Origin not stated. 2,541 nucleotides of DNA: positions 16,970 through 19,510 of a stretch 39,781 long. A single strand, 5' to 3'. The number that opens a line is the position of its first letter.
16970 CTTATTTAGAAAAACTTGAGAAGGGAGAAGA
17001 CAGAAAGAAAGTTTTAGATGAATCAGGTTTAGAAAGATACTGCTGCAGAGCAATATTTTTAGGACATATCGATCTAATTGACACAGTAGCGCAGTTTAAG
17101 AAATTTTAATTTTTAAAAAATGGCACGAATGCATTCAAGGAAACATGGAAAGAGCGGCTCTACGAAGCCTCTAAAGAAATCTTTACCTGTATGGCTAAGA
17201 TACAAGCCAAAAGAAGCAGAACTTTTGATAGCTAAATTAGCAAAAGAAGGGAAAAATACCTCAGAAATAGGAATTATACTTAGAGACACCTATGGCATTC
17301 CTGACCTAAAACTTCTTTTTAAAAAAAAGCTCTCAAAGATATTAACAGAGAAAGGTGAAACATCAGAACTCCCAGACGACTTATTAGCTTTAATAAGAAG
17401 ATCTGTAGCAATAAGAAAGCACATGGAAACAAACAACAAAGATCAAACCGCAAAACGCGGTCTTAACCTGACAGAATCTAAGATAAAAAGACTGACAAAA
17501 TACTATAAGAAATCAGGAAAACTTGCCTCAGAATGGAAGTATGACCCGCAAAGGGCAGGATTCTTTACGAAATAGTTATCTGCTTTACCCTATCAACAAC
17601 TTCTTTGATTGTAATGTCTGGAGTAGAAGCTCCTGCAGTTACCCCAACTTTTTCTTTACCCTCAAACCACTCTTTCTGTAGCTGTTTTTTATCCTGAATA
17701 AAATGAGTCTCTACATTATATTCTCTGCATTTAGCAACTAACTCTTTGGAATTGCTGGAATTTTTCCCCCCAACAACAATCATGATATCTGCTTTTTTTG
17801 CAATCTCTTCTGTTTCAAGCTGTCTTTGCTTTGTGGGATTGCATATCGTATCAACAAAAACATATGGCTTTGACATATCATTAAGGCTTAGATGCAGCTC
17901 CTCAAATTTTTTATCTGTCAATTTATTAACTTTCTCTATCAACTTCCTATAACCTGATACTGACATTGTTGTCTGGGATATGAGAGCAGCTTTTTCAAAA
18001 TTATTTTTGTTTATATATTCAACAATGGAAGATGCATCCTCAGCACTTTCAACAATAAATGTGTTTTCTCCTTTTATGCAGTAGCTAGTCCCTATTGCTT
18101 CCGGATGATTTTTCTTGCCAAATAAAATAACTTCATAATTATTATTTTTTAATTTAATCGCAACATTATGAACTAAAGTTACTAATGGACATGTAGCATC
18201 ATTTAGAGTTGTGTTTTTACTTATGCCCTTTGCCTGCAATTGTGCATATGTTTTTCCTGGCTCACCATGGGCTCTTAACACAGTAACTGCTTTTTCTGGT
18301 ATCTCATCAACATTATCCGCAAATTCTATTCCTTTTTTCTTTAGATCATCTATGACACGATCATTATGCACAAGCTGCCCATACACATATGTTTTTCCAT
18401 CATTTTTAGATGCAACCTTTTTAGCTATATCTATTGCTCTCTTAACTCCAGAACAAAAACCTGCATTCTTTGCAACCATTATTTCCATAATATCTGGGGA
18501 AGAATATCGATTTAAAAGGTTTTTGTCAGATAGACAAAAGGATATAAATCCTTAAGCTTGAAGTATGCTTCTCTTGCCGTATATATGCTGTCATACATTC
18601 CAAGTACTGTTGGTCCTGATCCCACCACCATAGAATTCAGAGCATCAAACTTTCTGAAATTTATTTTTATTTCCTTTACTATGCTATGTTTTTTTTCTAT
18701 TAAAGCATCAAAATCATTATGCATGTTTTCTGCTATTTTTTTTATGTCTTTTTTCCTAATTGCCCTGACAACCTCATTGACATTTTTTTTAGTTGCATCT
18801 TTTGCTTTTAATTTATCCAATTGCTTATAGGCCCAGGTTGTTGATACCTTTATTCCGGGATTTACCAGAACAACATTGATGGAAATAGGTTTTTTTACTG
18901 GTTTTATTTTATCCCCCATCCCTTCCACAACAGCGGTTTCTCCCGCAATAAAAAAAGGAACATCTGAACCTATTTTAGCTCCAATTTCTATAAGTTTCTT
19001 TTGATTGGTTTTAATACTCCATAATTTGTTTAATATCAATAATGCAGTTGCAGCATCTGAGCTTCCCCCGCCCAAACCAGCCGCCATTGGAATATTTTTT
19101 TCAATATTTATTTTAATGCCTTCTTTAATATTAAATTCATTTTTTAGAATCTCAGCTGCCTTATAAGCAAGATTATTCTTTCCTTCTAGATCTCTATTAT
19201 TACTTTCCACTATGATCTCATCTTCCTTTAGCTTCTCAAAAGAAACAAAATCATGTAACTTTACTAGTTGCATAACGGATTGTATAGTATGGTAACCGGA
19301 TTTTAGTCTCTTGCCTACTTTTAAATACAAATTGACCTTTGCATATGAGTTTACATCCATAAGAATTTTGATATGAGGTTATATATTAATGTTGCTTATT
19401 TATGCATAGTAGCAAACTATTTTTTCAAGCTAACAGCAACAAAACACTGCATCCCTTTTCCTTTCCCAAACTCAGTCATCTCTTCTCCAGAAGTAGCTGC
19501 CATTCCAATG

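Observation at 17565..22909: Complete bacterial-type MEP/DOXP isoprenoid operon (ispG-dxr-ispDF-ispE-ispH) inside an archaeal core-gene neighbourhood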

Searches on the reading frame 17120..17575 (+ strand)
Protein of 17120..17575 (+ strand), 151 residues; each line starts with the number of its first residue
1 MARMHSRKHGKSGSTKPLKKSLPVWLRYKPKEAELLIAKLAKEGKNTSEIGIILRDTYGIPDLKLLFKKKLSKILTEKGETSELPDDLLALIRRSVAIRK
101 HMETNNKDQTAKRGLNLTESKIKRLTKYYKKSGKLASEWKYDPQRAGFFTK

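Call 3: search_protein_families(library=pfam, proteins=[window:17120-17575:+])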
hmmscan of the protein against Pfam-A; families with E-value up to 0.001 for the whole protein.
window:17120-17575:+ (151 aa): 2 families
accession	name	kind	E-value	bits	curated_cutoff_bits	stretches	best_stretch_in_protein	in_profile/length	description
PF08069.17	Ribosomal_S13_N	-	2.7e-24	85.4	25.4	1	1-60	1-60/60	Ribosomal S13/S15 N-terminal domain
PF00312.27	Ribosomal_S15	-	4.4e-14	52.8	31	1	71-147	5-79/81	Ribosomal protein S15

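Call 4: search_protein_families(library=ncbifam, proteins=[window:17120-17575:+])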
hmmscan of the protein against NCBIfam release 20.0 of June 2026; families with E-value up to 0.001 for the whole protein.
window:17120-17575:+ (151 aa): 2 families
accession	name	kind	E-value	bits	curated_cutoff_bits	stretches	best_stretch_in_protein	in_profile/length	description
NF006331.0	PRK08561.1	equivalog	7.4e-58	194.6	154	1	1-147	1-147/152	30S ribosomal protein S15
TIGR00952.1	S15_bact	equivalog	0.0001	22.5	63.65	1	96-132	34-70/86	30S ribosomal protein S15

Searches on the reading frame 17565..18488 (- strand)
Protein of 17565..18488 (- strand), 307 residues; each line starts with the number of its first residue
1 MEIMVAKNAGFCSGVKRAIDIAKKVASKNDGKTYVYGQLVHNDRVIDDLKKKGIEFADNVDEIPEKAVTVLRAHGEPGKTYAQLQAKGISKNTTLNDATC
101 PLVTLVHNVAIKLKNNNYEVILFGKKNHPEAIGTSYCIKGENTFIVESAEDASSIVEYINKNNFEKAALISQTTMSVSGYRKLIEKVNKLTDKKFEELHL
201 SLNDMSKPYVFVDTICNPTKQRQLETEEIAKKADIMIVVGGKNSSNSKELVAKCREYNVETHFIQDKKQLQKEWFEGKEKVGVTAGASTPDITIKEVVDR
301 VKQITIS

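Call 3: search_protein_families(library=pfam, proteins=[window:17565-18488:-])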
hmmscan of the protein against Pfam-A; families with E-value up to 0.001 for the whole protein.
window:17565-18488:- (307 aa): 1 family
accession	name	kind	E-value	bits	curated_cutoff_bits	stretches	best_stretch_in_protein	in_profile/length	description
PF02401.23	LYTB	-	5.9e-83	278.7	24.5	1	3-301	1-266/267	LytB protein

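Call 4: search_protein_families(library=ncbifam, proteins=[window:17565-18488:-])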
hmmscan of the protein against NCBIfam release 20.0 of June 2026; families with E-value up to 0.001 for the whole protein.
window:17565-18488:- (307 aa): 8 families
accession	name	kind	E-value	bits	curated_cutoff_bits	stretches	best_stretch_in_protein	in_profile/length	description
NF000907.0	PRK00087.1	equivalog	5.8e-79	266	624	1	1-304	1-278/671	bifunctional 4-hydroxy-3-methylbut-2-enyl diphosphate reductase/30S ribosomal protein S1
NF002187.0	PRK01045.1-1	equivalog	1.5e-77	260.5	276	1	1-305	1-279/282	4-hydroxy-3-methylbut-2-enyl diphosphate reductase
TIGR00216.1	ispH_lytB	equivalog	6e-77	258.6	187.85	1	2-304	1-282/282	4-hydroxy-3-methylbut-2-enyl diphosphate reductase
NF009024.0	PRK12360.1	equivalog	4.6e-70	236.2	387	1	1-303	1-280/281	4-hydroxy-3-methylbut-2-enyl diphosphate reductase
NF002188.0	PRK01045.1-2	equivalog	2.3e-67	227.3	420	1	1-305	1-285/315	4-hydroxy-3-methylbut-2-enyl diphosphate reductase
NF002190.0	PRK01045.1-4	subfamily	7.4e-63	212.4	389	1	1-303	7-291/321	4-hydroxy-3-methylbut-2-enyl diphosphate reductase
NF002189.0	PRK01045.1-3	equivalog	6.2e-61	206.1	444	1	2-303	15-295/326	4-hydroxy-3-methylbut-2-enyl diphosphate reductase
NF009911.0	PRK13371.1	equivalog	8.3e-44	150.2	440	2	2-272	56-345/405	4-hydroxy-3-methylbut-2-enyl diphosphate reductase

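Call 22: find_encoding_contigs(protein=window:17565-18488:-, flank=10000, max_places=10)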
Protein window:17565-18488:- (307 aa): 17 contigs read that carry it; 3 places shown.
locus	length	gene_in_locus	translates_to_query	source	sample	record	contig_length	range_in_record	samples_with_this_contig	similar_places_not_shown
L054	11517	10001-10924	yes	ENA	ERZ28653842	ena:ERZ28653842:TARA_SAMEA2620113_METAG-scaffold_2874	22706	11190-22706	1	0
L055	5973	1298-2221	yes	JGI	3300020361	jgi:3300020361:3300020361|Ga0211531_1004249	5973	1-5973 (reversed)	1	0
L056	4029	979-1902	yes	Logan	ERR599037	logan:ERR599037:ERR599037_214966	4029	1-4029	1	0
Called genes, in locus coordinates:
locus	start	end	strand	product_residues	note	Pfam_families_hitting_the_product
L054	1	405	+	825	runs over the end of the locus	PF00133:tRNA-synt_1, PF01406:tRNA-synt_1e (faint), PF09334:tRNA-synt_1g, PF13603:tRNA-synt_1_2, PF00133:tRNA-synt_1, PF09334:tRNA-synt_1g (weak), PF08264:Anticodon_1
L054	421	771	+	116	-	PF02261:Asp_decarbox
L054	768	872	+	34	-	-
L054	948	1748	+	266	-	PF01513:NAD_kinase (faint)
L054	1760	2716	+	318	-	PF00586:AIRS, PF02769:AIRS_C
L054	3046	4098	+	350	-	PF23023:Anti-Pycsar_Apyc1, PF13483:Lactamase_B_3 (weak), PF12706:Lactamase_B_2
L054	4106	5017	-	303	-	PF06550:SPP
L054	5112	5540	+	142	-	PF09969:DUF2203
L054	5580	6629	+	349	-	PF04551:GcpE, PF26540:GcpE_C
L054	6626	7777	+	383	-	PF02670:DXP_reductoisom, PF08436:DXP_redisom_C, PF13288:DXPR_C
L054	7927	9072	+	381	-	PF00483:NTP_transferase (weak), PF01128:IspD, PF02348:CTP_transf_3, PF12804:NTP_transf_3, PF02542:YgbB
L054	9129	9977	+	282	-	PF22700:MVD-like_N (faint), PF00288:GHMP_kinases_N, PF08544:GHMP_kinases_C (weak)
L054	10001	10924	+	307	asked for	PF02401:LYTB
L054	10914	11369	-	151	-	PF08069:Ribosomal_S13_N, PF00312:Ribosomal_S15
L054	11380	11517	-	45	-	?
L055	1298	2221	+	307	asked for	PF02401:LYTB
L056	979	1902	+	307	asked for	PF02401:LYTB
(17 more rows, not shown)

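Call 33: search_solved_structures(query=window:17565-18488:-, show_alignments=1, max_evalue=1e-10)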
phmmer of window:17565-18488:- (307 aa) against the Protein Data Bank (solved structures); distinct sequences matched with E-value up to 1e-10: 11.
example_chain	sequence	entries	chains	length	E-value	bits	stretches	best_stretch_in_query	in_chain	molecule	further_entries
3dnf_A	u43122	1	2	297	7.5e-53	182.9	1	2-304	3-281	4-hydroxy-3-methylbut-2-enyl diphosphate reductase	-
4h4c_A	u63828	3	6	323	8.7e-46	159.7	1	1-304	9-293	4-hydroxy-3-methylbut-2-enyl diphosphate reductase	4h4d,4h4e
3urk_A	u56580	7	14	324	8.8e-46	159.7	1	1-304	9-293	4-hydroxy-3-methylbut-2-enyl diphosphate reductase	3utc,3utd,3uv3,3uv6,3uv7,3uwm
3ke8_A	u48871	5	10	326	9.1e-46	159.7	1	1-304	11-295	4-hydroxy-3-methylbut-2-enyl diphosphate reductase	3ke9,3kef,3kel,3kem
4eb3_A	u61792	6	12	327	9.2e-46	159.6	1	1-304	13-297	4-hydroxy-3-methylbut-2-enyl diphosphate reductase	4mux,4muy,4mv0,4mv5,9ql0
3f7t_A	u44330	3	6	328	9.3e-46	159.6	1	1-304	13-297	4-hydroxy-3-methylbut-2-enyl diphosphate reductase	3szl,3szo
3zgl_A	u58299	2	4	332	9.7e-46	159.6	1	1-304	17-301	4-HYDROXY-3-METHYLBUT-2-ENYL DIPHOSPHATE REDUCTASE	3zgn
3szu_A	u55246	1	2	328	2.4e-45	158.3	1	1-304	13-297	4-hydroxy-3-methylbut-2-enyl diphosphate reductase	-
3t0f_A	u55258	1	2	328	2.4e-45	158.3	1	1-304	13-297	4-hydroxy-3-methylbut-2-enyl diphosphate reductase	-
3t0g_A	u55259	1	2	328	6.4e-45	156.9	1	1-304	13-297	4-hydroxy-3-methylbut-2-enyl diphosphate reductase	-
4n7b_A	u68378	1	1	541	1.1e-31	113.5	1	8-298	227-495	LytB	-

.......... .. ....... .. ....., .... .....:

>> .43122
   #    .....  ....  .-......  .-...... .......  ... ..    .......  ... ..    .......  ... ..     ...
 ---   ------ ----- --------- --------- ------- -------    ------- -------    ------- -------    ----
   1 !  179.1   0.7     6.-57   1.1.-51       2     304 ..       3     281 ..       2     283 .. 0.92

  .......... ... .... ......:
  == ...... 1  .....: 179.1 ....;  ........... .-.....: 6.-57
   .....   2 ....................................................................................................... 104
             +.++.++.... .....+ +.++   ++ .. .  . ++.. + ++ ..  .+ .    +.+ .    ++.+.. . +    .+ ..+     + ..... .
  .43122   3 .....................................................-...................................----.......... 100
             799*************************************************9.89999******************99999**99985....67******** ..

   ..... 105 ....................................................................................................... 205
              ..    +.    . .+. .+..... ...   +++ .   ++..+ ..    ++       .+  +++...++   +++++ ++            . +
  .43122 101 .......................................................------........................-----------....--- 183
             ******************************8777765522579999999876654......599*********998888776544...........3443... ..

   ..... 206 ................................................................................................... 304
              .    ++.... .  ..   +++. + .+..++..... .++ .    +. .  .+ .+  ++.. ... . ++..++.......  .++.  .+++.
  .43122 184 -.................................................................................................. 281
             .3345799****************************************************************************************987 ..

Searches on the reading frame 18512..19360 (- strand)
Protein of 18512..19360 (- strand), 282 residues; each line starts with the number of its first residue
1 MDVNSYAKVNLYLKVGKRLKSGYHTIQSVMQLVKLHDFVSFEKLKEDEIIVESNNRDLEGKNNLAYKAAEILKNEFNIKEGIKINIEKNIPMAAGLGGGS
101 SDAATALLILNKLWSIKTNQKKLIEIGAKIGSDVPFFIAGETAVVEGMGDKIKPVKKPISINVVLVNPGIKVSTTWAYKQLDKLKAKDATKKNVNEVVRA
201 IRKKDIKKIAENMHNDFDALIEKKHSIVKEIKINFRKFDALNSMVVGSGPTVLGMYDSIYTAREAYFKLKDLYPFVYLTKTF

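Call 3: search_protein_families(library=pfam, proteins=[window:18512-19360:-])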
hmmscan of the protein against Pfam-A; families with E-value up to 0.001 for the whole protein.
window:18512-19360:- (282 aa): 3 families
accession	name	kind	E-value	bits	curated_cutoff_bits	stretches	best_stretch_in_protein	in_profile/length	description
PF00288.32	GHMP_kinases_N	-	1.6e-19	70.3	22.3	1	63-140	1-86/87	GHMP kinases N terminal domain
PF08544.19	GHMP_kinases_C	-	2.2e-06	28.4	21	1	198-273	2-83/85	GHMP kinases C terminal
PF22700.2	MVD-like_N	-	1.2e-05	25.4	27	1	40-132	40-132/157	Diphosphomevalonate decarboxylase-like N-terminal domain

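Call 4: search_protein_families(library=ncbifam, proteins=[window:18512-19360:-])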
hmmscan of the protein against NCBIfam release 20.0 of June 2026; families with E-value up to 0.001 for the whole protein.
window:18512-19360:- (282 aa): 15 families
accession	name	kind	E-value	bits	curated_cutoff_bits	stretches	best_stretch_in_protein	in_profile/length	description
TIGR00154.1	ispE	equivalog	8.4e-75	252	138.7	1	3-267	5-269/294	4-(cytidine 5'-diphospho)-2-C-methyl-D-erythritol kinase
NF002870.0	PRK03188.1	equivalog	1.8e-59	200.9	286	1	2-264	12-278/310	4-(cytidine 5'-diphospho)-2-C-methyl-D-erythritol kinase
NF011202.0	PRK14608.1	equivalog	1.1e-54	185.7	204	1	4-279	13-288/294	4-(cytidine 5'-diphospho)-2-C-methyl-D-erythritol kinase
NF011205.0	PRK14611.1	equivalog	1.8e-49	168.7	364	1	3-253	4-249/275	4-(cytidine 5'-diphospho)-2-C-methyl-D-erythritol kinase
NF003216.0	PRK04181.1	equivalog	2.7e-39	135.5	191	1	3-219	3-224/257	4-(cytidine 5'-diphospho)-2-C-methyl-D-erythritol kinase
NF004568.0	PRK05905.1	equivalog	3.5e-31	108.8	321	1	1-250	4-250/261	4-(cytidine 5'-diphospho)-2-C-methyl-D-erythritol kinase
NF011207.0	PRK14613.1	equivalog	6.1e-31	107.8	359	1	5-273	3-287/297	4-(cytidine 5'-diphospho)-2-C-methyl-D-erythritol kinase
NF002288.1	PRK01212.1-4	equivalog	2e-23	82.9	194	1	32-270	22-279/303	homoserine kinase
TIGR00191.1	thrB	equivalog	2.6e-17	62.6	168.25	1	46-258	41-267/304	homoserine kinase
NF003036.0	PRK03926.1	equivalog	2.4e-10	40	403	1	33-240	29-229/302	mevalonate kinase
TIGR00549.1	mevalon_kin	equivalog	1.4e-06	28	163.05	1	57-246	57-255/276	mevalonate kinase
NF040726.1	BetaRFA-P_synth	equivalog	5.4e-05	22.5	328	1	44-126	41-128/327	beta-ribofuranosylaminobenzene 5'-phosphate synthase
TIGR01920.1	Shik_kin_archae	equivalog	7.8e-05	22.2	126.85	1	55-131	42-119/266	shikimate kinase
NF003006.0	PRK03817.1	equivalog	0.00018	20.6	443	0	70-219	77-238/352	galactokinase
NF003705.0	PRK05322.1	equivalog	0.00029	19.7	385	1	69-130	100-161/388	galactokinase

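Call 37: search_solved_structures(query=window:18512-19360:-, show_alignments=1, max_evalue=1e-15)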
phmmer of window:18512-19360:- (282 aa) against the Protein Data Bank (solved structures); distinct sequences matched with E-value up to 1e-15: 8.
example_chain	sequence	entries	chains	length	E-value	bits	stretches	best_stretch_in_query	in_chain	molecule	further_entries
1oj4_A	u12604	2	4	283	9.1e-31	110.6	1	5-221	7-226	4-DIPHOSPHOCYTIDYL-2-C-METHYL-D-ERYTHRITOL KINASE | 4-DIPHOSPHOCYTIDYL-2C-METHYL-D-ERYTHRITOL KINASE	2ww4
3pyd_A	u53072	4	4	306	9.3e-31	110.6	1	6-259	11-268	4-diphosphocytidyl-2-C-methyl-D-erythritol kinase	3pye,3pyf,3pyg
8qcc_A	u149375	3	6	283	3.3e-30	108.7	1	5-221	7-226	4-diphosphocytidyl-2-C-methyl-D-erythritol kinase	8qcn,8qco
8qc7_A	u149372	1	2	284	3.3e-30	108.7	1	5-221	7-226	4-diphosphocytidyl-2-C-methyl-D-erythritol kinase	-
4dxl_A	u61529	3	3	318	1.9e-28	103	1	3-255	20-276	4-diphosphocytidyl-2-C-methyl-D-erythritol kinase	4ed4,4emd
8ckh_A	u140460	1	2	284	7.8e-28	101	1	5-221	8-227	4-diphosphocytidyl-2-C-methyl-D-erythritol kinase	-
2v2q_A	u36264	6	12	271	2.2e-26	96.2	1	3-252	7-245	4-DIPHOSPHOCYTIDYL-2-C-METHYL-D-ERYTHRITOL KINASE | 4-DIPHOSPHOCYTIDYL-2C-METHYL-D-ERYTHRITOL KINASE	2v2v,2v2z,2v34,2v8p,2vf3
1uek_A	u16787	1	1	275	6.3e-24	88.2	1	6-181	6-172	4-(cytidine 5'-diphospho)-2C-methyl-D-erythritol kinase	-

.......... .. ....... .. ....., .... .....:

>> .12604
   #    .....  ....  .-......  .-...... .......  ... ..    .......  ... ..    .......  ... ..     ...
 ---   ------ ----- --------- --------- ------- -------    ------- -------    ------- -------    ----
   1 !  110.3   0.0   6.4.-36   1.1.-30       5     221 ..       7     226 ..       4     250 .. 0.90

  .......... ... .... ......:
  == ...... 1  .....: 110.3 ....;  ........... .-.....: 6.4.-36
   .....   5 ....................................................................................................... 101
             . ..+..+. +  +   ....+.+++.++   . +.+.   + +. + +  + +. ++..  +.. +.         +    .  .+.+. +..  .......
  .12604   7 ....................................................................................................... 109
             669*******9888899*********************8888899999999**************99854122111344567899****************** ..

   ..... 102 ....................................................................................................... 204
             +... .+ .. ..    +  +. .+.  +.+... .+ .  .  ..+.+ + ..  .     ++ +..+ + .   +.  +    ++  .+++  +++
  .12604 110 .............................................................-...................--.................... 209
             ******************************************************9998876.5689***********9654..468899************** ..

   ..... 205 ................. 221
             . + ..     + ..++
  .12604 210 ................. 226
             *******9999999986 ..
